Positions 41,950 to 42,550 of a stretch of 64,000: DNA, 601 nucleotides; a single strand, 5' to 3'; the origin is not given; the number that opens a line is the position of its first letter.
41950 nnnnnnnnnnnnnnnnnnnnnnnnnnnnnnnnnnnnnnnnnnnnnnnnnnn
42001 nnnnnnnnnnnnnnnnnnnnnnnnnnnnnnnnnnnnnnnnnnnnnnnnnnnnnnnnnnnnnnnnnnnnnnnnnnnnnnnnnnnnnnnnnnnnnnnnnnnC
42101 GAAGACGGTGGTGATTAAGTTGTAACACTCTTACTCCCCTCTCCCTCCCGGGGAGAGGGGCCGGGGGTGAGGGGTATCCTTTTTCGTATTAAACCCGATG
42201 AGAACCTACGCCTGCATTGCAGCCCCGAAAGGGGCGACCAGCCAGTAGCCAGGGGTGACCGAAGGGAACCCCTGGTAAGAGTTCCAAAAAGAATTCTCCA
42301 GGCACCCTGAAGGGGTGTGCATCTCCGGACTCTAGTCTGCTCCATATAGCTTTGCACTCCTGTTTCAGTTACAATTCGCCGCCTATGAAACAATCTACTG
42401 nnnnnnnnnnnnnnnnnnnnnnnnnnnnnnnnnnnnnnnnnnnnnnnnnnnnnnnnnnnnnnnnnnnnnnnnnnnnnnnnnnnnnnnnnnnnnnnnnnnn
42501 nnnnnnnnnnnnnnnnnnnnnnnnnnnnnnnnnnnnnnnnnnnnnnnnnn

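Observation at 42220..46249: Solitary MmeI-like Type IIG RM gene bracketed by about 100-bp inverted repeats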

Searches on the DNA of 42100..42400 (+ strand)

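Call 13: search_rna_families(source=window, start=42100, end=42400, threshold=evalue, max_evalue=10)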
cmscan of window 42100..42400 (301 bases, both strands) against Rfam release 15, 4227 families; matches with E-value up to 10: 10.
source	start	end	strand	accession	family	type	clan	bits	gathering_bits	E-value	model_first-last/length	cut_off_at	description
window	42131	42177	-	RF03301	mir-3154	Gene; miRNA;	-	18.8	64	0.43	1-86/86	no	mir-3154 microRNA precursor family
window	42200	42286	-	RF02521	Virus-PTE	Cis-reg;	-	17.5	80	0.4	1-85/85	no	Panicum mosaic virus cap-independent translation enhancer RNA (PTE)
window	42123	42179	-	RF00381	Antizyme_FSE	Cis-reg; frameshift_element;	-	17.2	40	0.39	1-59/59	no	Antizyme RNA frameshifting stimulation element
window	42133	42160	-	RF02795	Pab91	Gene; snRNA; snoRNA; HACA-box;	-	15.4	71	2.9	1-57/57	no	Pab91 RNA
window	42136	42163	+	RF02795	Pab91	Gene; snRNA; snoRNA; HACA-box;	-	15.4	71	2.9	1-57/57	no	Pab91 RNA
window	42137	42165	+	RF03191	mir-1913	Gene; miRNA;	-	15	105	3.5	1-80/80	no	mir-1913 microRNA precursor family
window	42131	42176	+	RF00381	Antizyme_FSE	Cis-reg; frameshift_element;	-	13.3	40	5.1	1-59/59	no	Antizyme RNA frameshifting stimulation element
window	42136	42160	-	RF00502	TCV_Pr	Cis-reg;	-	13.2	40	8.3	5-29/34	no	Turnip crinkle virus (TCV) core promoter hairpin (Pr)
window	42133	42165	+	RF03520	mir-3059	Gene; miRNA;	-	13.1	88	8.7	1-59/59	no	mir-3059 microRNA precursor family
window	42130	42227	+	RF02132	HOXB13-AS1_1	Gene; lncRNA;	-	10.7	60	4.8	1-136/136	no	HOXB13 antisense RNA 1 conserved region 1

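Call 34: build_rna_model(alignment_id=A1, structure=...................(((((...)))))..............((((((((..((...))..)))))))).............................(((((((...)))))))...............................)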
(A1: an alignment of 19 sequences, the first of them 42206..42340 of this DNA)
Model R1 built from alignment A1 (19 sequences, 150 columns); structure: as given.
model positions 133; base pairs 22; branch points 2; effective number of sequences 4.78; information 0.59 bits per position. Calibrated on 0.2 Mb of random sequence (short: E-values are rough).
structure used (alignment columns):
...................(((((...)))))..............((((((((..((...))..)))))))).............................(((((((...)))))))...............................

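Call 35: search_with_rna_model(model_id=R1, sources=[window, L001, L002, L003, L004, L005, L006, L007, L008, L009, L010, L011, L012, L013, L014, L015, L016, L017, L018, L019, L020, L021, L022, L023], max_evalue=1, make_alignment=true)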
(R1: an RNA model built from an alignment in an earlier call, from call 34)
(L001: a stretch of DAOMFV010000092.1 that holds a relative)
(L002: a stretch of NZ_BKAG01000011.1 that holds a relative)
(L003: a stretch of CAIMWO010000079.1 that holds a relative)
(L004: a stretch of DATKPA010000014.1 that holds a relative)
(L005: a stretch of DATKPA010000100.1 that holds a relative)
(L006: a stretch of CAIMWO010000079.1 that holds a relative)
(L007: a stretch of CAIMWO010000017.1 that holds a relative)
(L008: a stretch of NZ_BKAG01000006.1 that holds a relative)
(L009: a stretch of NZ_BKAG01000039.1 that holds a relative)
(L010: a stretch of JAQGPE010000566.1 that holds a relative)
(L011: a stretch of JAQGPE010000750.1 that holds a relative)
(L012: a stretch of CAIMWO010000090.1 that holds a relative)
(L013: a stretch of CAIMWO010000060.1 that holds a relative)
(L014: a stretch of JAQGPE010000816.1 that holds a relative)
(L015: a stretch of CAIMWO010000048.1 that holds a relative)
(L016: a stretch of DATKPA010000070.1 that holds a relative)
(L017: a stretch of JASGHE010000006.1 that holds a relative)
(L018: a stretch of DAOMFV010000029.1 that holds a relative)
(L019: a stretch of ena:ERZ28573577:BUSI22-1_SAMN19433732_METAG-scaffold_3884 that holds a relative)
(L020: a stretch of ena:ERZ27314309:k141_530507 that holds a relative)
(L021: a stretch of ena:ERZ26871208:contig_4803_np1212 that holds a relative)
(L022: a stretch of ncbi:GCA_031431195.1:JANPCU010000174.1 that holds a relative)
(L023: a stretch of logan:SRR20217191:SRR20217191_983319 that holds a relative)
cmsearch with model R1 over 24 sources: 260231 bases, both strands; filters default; matches with E-value up to 1: 29.
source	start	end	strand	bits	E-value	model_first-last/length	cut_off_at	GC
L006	3620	3751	-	118.5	6.2e-27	1-133/133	no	0.61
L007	1501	1632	+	117.1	1.4e-26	1-133/133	no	0.61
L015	2051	2182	+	116.7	1.7e-26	1-133/133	no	0.61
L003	4111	4242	-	116.7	1.8e-26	1-133/133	no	0.61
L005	1348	1479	+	111.7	2.8e-25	1-133/133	no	0.58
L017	3141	3273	+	111.4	3.4e-25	1-133/133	no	0.59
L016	2730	2860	-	108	2.3e-24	1-133/133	no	0.6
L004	4274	4408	-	105.3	1e-23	1-133/133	no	0.53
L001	2784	2917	+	105.1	1.2e-23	1-133/133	no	0.6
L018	2998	3130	+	101.4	8.9e-23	1-133/133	no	0.56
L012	221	356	+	101.3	9.4e-23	1-133/133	no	0.58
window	46130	46265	-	99.8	2.2e-22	1-133/133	no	0.56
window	42203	42340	+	95.4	2.7e-21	1-133/133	no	0.59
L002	249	386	-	92.4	1.4e-20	1-133/133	no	0.56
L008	6074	6211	+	89.9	5.6e-20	1-133/133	no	0.54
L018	4329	4461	-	89.8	6e-20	1-133/133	no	0.58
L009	4097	4234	-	87.1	2.7e-19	1-133/133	no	0.62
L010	653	779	-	86.2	4.5e-19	1-133/133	no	0.61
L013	1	96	-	83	2.7e-18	1-97/133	3'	0.61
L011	3961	4087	-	80.2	1.3e-17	1-133/133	no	0.66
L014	933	1059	+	77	7.8e-17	1-133/133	no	0.62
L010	1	100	+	59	1.9e-12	28-133/133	5'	0.62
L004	2295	2418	-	56.1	9.7e-12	1-133/133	no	0.61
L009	3872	4017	+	52.9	5.8e-11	1-133/133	no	0.57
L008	6674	6822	-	51.9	1e-10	1-133/133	no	0.53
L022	1014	1137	-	36.2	6.6e-07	1-133/133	no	0.67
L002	56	192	+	26.9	0.00012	1-133/133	no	0.6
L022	913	1035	+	22.1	0.0018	1-133/133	no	0.67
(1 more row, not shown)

Alignment A2: 29 matches aligned to the model, 186 columns, each read 5' to 3' on its own strand. Consensus structure (alignment columns), stored with it:
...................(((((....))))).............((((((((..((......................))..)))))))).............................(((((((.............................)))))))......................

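Call 46: search_with_rna_model(model_id=R1, sources=[L024, L025, L026, L027, L028], max_evalue=1)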
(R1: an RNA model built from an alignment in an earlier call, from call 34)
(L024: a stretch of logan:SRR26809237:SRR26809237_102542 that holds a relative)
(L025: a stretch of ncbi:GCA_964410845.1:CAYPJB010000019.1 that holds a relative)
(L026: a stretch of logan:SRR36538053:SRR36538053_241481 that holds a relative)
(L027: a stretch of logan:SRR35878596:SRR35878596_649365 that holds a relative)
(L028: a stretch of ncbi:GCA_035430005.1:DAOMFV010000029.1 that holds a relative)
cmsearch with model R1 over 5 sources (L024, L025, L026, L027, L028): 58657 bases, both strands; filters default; matches with E-value up to 1: 0.
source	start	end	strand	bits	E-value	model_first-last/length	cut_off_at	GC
